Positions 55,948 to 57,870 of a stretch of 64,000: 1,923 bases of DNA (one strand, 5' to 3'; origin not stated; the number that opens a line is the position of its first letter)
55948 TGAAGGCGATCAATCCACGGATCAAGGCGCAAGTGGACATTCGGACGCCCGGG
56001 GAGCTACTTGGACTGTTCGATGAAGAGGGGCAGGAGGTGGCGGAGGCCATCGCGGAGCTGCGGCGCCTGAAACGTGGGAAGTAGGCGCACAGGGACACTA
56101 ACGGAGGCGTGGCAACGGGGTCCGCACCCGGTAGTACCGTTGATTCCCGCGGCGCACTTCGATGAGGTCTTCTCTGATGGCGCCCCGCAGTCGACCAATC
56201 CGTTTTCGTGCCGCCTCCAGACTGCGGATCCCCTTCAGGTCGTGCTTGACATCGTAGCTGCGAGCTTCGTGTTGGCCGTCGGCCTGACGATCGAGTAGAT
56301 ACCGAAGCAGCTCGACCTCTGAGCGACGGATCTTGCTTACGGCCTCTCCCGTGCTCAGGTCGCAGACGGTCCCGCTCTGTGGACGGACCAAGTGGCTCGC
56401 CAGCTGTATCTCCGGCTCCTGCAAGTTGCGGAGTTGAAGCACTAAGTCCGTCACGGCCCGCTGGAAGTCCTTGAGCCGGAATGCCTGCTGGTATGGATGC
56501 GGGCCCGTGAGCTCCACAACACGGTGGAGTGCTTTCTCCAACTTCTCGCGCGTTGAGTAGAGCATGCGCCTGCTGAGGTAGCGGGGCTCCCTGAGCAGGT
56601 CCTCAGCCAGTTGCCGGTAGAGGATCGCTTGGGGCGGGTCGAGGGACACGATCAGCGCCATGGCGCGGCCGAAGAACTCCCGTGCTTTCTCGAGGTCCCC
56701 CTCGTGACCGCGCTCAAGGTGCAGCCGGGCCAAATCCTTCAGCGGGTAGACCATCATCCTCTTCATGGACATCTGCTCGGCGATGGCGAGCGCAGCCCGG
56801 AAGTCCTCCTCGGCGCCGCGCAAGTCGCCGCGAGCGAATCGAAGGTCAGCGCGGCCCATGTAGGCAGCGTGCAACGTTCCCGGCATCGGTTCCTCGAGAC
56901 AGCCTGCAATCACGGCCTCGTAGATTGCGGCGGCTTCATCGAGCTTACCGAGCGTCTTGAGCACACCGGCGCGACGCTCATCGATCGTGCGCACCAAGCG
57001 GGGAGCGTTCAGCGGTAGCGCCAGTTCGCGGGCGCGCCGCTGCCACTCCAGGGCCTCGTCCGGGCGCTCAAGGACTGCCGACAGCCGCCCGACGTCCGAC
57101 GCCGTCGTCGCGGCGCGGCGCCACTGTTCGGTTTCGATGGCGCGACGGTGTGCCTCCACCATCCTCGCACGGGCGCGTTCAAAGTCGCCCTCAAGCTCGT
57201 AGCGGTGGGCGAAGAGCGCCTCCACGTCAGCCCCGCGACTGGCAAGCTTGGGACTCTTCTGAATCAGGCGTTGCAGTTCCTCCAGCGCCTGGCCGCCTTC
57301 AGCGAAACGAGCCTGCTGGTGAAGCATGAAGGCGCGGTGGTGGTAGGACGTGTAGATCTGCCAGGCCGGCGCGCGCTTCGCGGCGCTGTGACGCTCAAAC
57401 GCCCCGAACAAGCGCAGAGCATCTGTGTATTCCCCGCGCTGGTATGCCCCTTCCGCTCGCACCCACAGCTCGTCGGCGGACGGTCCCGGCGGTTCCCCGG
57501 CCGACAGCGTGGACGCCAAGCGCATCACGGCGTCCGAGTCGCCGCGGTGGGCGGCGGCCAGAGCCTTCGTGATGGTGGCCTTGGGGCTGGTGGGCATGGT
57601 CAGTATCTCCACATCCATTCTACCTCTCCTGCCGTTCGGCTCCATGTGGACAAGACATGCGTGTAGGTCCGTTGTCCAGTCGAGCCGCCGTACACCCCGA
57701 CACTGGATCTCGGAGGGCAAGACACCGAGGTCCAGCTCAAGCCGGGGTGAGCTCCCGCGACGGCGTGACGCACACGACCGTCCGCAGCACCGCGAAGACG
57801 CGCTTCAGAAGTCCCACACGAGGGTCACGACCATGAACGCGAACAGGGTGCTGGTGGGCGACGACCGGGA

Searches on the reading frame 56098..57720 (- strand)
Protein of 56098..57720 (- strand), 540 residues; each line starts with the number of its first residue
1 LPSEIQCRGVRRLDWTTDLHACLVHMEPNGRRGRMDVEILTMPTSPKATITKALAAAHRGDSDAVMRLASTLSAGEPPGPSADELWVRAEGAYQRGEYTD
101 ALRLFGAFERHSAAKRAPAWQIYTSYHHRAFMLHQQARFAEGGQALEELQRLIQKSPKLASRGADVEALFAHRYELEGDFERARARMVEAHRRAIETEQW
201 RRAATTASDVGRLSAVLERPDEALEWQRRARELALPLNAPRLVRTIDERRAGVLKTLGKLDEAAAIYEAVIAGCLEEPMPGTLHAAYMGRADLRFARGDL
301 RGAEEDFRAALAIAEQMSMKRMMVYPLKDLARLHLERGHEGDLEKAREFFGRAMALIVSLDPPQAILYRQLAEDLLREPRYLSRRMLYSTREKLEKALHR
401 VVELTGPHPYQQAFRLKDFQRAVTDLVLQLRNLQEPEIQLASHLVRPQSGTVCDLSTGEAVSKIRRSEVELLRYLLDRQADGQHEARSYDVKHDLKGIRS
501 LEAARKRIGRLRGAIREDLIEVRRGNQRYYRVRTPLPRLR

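Call 32: search_protein_families(library=pfam, proteins=[window:56098-57720:-], max_evalue=0.01)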
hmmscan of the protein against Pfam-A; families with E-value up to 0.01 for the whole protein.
window:56098-57720:- (540 aa): 6 families
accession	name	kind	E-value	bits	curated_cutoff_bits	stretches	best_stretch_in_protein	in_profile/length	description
PF13424.12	TPR_12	-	9.4e-12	45.4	30.1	2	245-316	4-77/77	Tetratricopeptide repeat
PF17874.7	TPR_MalT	-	7.6e-10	39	45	1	257-366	53-160/336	MalT-like TPR region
PF07719.23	TPR_2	-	1.4e-06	28.4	27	0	285-315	2-32/34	Tetratricopeptide repeat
PF13181.12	TPR_8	-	0.00017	21.9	25.7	0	252-271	9-28/34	Tetratricopeptide repeat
PF13374.12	TPR_10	-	0.00038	20.8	27.5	0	295-316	13-34/42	Tetratricopeptide repeat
PF00515.34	TPR_1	-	0.0013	18.9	27.8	0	285-315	2-32/34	Tetratricopeptide repeat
